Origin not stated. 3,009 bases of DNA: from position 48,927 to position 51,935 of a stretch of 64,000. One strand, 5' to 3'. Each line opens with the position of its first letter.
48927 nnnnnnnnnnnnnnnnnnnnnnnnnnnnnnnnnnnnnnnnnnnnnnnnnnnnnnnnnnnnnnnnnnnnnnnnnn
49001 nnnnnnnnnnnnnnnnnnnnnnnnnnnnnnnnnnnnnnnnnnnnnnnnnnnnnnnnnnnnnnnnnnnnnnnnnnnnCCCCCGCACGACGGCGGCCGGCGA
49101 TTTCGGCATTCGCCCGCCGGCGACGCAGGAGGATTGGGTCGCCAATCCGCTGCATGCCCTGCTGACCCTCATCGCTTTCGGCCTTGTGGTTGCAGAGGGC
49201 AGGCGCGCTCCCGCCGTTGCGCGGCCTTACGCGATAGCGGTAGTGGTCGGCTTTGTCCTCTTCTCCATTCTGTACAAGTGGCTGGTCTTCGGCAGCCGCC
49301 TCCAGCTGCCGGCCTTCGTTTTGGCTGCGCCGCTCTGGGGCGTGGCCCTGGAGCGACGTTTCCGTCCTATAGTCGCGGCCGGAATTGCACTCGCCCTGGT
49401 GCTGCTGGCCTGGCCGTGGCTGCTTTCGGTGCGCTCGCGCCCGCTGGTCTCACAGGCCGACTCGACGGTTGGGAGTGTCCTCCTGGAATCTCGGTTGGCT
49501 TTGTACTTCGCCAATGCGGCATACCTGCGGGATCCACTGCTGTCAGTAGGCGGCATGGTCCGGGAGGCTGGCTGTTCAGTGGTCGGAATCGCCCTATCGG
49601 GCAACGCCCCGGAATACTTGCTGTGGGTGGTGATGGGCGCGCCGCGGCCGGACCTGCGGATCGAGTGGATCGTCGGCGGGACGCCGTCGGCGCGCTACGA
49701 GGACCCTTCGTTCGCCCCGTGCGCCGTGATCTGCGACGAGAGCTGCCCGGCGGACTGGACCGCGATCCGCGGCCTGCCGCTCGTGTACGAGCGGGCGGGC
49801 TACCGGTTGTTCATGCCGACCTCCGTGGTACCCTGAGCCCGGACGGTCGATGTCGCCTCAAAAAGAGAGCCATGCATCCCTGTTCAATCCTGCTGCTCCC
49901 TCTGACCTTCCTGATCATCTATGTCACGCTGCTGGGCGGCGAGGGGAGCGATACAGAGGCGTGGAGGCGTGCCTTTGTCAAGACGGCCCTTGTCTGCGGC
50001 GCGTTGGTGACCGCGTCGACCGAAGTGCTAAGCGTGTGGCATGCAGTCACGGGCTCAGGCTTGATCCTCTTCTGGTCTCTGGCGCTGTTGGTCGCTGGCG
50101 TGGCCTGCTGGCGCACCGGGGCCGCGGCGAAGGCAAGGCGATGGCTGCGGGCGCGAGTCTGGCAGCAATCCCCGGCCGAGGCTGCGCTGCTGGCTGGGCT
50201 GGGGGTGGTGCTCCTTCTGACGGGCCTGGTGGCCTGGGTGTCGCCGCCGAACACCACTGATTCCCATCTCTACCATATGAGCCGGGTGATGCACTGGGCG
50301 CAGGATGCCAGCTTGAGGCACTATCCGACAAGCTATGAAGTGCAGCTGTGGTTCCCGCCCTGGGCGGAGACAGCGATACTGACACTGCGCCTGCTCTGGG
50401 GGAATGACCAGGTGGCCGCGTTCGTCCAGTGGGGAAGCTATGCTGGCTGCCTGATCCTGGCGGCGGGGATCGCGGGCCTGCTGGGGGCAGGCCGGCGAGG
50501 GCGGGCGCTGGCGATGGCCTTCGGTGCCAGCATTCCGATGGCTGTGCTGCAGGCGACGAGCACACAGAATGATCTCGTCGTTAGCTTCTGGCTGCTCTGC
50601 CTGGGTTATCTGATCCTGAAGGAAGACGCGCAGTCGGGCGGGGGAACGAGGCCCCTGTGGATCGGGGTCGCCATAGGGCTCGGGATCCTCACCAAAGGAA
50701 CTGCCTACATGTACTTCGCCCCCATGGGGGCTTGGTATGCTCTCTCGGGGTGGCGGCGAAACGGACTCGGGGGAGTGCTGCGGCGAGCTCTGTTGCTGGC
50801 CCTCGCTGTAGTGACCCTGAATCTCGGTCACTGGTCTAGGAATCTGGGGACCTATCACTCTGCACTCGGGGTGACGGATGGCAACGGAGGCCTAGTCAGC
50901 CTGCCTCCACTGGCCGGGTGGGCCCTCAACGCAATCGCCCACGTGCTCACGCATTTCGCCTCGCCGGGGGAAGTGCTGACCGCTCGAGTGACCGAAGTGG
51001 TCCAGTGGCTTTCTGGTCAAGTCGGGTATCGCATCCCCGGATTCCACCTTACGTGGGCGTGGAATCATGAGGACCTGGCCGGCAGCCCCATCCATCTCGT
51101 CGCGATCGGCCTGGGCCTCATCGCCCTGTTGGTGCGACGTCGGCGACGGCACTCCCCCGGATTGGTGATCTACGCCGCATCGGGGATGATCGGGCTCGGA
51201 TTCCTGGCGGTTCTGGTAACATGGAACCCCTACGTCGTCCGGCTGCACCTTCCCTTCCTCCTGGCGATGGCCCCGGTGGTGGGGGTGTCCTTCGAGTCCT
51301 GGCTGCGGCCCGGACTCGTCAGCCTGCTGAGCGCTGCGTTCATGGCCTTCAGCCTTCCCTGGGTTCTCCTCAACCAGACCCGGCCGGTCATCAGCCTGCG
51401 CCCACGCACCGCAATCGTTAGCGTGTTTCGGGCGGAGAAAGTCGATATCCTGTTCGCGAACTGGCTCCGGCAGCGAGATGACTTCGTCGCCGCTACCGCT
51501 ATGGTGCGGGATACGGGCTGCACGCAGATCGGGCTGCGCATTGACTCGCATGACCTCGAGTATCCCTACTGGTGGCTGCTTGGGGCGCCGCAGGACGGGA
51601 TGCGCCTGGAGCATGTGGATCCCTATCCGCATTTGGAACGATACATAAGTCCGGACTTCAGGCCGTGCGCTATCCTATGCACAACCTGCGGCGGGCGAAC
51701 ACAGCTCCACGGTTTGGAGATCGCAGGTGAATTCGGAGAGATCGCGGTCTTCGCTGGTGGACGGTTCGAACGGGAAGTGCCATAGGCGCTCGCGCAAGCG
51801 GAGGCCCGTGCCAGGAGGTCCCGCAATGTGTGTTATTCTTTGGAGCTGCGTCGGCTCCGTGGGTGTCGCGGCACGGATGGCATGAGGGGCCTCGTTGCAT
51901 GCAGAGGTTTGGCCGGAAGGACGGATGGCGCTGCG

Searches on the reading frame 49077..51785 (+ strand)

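Call 62: search_protein_families(library=pfam, proteins=[window:49077-51785:+], max_evalue=0.00001)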
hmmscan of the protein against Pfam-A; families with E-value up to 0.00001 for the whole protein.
window:49077-51785:+ (902 aa): 1 family
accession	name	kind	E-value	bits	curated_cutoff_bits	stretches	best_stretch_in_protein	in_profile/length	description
PF13231.12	PMT_2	-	5.1e-06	27.2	26.1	1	437-580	14-155/160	Dolichyl-phosphate-mannose-protein mannosyltransferase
